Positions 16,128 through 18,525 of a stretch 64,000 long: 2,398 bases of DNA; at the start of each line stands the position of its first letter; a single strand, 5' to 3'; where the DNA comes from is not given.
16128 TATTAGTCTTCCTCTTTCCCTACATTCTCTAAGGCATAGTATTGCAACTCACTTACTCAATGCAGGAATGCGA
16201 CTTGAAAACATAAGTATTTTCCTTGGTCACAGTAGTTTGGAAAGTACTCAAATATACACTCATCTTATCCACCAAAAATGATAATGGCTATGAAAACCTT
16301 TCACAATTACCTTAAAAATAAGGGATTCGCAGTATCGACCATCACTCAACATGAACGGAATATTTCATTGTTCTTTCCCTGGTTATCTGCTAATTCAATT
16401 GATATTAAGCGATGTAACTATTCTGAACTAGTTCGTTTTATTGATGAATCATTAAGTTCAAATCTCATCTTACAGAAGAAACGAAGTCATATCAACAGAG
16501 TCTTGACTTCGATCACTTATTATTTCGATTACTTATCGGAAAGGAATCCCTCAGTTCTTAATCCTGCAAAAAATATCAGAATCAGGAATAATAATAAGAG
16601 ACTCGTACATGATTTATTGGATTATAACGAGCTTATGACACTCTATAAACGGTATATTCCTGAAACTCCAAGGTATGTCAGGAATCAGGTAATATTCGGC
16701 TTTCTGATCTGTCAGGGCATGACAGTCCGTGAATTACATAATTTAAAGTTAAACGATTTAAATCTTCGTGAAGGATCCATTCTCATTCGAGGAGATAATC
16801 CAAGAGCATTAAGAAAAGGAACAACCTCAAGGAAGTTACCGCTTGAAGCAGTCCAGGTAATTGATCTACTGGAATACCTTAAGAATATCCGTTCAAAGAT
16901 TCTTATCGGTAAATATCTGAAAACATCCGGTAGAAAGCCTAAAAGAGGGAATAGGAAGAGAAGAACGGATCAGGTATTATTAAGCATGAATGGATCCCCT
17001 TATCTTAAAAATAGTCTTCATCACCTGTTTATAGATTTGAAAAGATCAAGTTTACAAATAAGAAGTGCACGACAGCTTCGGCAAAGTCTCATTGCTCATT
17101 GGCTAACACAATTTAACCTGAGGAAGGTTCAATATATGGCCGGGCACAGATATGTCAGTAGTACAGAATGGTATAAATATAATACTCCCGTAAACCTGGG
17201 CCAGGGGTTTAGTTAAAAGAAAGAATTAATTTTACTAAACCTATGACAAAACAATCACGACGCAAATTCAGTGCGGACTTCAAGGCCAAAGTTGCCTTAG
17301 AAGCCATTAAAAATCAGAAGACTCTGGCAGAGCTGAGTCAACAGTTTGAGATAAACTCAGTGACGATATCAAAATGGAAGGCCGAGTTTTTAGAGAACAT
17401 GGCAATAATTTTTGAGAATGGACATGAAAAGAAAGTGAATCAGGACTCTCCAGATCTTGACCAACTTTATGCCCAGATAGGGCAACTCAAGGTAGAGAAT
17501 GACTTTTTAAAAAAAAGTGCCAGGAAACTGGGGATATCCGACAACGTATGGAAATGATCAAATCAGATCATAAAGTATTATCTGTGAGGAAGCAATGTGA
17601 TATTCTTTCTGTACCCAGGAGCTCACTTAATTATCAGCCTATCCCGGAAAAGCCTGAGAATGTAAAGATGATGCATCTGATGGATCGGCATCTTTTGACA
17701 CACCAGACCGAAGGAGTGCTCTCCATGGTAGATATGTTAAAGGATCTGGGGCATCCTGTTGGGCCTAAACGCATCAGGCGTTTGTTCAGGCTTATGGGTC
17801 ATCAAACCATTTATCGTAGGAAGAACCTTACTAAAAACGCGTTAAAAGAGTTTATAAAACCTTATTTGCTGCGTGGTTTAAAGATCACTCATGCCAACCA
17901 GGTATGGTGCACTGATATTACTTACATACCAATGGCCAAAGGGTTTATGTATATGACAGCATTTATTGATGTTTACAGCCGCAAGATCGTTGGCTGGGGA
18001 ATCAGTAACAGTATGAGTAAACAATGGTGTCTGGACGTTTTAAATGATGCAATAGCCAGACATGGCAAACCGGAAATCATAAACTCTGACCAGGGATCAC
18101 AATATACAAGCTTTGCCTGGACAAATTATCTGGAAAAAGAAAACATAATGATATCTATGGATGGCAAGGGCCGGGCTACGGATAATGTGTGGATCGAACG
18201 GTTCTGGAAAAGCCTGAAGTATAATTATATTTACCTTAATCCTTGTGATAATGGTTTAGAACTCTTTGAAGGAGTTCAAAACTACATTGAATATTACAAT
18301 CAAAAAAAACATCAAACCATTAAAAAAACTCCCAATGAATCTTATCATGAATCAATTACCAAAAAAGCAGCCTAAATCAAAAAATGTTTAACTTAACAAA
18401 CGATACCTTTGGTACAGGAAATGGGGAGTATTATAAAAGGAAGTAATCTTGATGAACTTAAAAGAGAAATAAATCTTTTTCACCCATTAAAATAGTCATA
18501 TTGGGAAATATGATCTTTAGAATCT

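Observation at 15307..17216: Translationally coupled pair of tyrosine recombinases embedded in mid-array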

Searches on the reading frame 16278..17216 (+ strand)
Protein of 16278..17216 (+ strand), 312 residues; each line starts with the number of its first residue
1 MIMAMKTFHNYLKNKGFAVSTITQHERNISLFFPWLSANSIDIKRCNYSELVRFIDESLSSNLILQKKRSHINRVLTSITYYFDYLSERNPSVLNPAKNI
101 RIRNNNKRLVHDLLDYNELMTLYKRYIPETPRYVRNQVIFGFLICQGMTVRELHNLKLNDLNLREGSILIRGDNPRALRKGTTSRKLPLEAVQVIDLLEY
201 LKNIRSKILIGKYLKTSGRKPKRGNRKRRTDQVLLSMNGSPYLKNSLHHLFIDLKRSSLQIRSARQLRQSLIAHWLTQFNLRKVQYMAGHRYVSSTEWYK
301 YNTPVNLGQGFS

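Call 4: search_protein_families(library=pfam, proteins=[window:16278-17216:+], max_evalue=0.01)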
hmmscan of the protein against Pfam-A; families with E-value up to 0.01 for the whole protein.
window:16278-17216:+ (312 aa): 2 families
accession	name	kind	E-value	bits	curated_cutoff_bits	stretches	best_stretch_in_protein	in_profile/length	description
PF00589.27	Phage_integrase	-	3.5e-12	46.9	27.1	1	117-300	6-166/172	Phage integrase family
PF02899.23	Phage_int_SAM_1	-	7.3e-08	33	22.3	1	6-89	2-82/83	Phage integrase, N-terminal SAM-like domain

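Call 13: search_protein_families(library=ncbifam, proteins=[window:16278-17216:+], max_evalue=0.001)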
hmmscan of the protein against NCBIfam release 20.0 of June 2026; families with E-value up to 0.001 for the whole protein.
window:16278-17216:+ (312 aa): 7 families
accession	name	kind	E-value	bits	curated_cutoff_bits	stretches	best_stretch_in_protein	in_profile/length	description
TIGR02224.1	recomb_XerC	equivalog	2.2e-23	83.1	335.15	1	7-300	2-275/295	tyrosine recombinase XerC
TIGR02225.1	recomb_XerD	equivalog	9.4e-23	81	329.6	1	7-301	2-273/290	site-specific tyrosine recombinase XerD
NF001399.0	PRK00283.1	subfamily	3.6e-21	75.7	279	1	8-300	12-281/300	tyrosine recombinase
NF002331.0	PRK01287.1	subfamily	3.3e-15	55.9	371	1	5-299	30-309/365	site-specific tyrosine recombinase XerC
NF040815.2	recomb_XerA_Arch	equivalog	1.8e-13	50.7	220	1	7-299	2-251/263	site-specific tyrosine recombinase/integron integrase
TIGR02249.1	integrase_gron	subfamily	2.7e-05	23.7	265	0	6-192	3-168/315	integron integrase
NF003462.0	PRK05084.1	equivalog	3e-05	22.9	267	0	134-206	195-260/360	tyrosine recombinase XerS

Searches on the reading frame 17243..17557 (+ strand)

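Call 4: search_protein_families(library=pfam, proteins=[window:17243-17557:+], max_evalue=0.01)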
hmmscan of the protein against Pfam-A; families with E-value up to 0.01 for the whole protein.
window:17243-17557:+ (104 aa): 2 families
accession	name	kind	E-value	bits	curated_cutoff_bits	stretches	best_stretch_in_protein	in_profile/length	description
PF01527.26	HTH_Tnp_1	-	2.7e-09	37.5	24.1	1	4-55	2-53/75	Transposase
PF13518.12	HTH_28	-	0.00087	19.8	25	1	13-51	1-38/52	Helix-turn-helix domain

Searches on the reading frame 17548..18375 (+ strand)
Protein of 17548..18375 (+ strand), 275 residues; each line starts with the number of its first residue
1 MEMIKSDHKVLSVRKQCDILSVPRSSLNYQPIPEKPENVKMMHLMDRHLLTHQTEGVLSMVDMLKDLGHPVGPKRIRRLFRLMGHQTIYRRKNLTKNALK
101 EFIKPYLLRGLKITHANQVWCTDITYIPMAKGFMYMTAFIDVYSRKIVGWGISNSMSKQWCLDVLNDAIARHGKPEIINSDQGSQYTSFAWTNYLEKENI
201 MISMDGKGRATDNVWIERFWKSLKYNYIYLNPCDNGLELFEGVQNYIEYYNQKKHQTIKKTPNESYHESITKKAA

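Call 4: search_protein_families(library=pfam, proteins=[window:17548-18375:+], max_evalue=0.01)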
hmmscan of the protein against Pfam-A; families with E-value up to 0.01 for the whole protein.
window:17548-18375:+ (275 aa): 5 families
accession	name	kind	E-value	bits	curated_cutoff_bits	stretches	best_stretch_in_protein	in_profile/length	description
PF00665.32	rve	-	5.5e-26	91.2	32.6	1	114-209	2-101/102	Integrase core domain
PF13683.12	rve_3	-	9.1e-08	32.2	26.5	1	200-258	3-62/67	Integrase core domain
PF13276.12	HTH_21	-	1e-06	29.3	28.1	1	42-92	7-59/60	HTH-like domain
PF24764.1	rva_4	-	5.4e-06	26.7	26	1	112-224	3-113/194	Integrase core domain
PF13333.12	rve_2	-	5.5e-05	23.7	22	1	217-264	1-49/56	Integrase core domain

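Call 13: search_protein_families(library=ncbifam, proteins=[window:17548-18375:+], max_evalue=0.001)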
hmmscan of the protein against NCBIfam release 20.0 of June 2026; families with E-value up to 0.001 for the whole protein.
window:17548-18375:+ (275 aa): 2 families
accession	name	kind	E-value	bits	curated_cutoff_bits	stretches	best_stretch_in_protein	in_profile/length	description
NF033516.0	transpos_IS3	equivalog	3e-67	227.4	160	1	2-262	92-364/369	IS3 family transposase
NF033577.2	transpos_IS481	equivalog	6.6e-27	94.7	224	1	52-264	74-282/284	IS481 family transposase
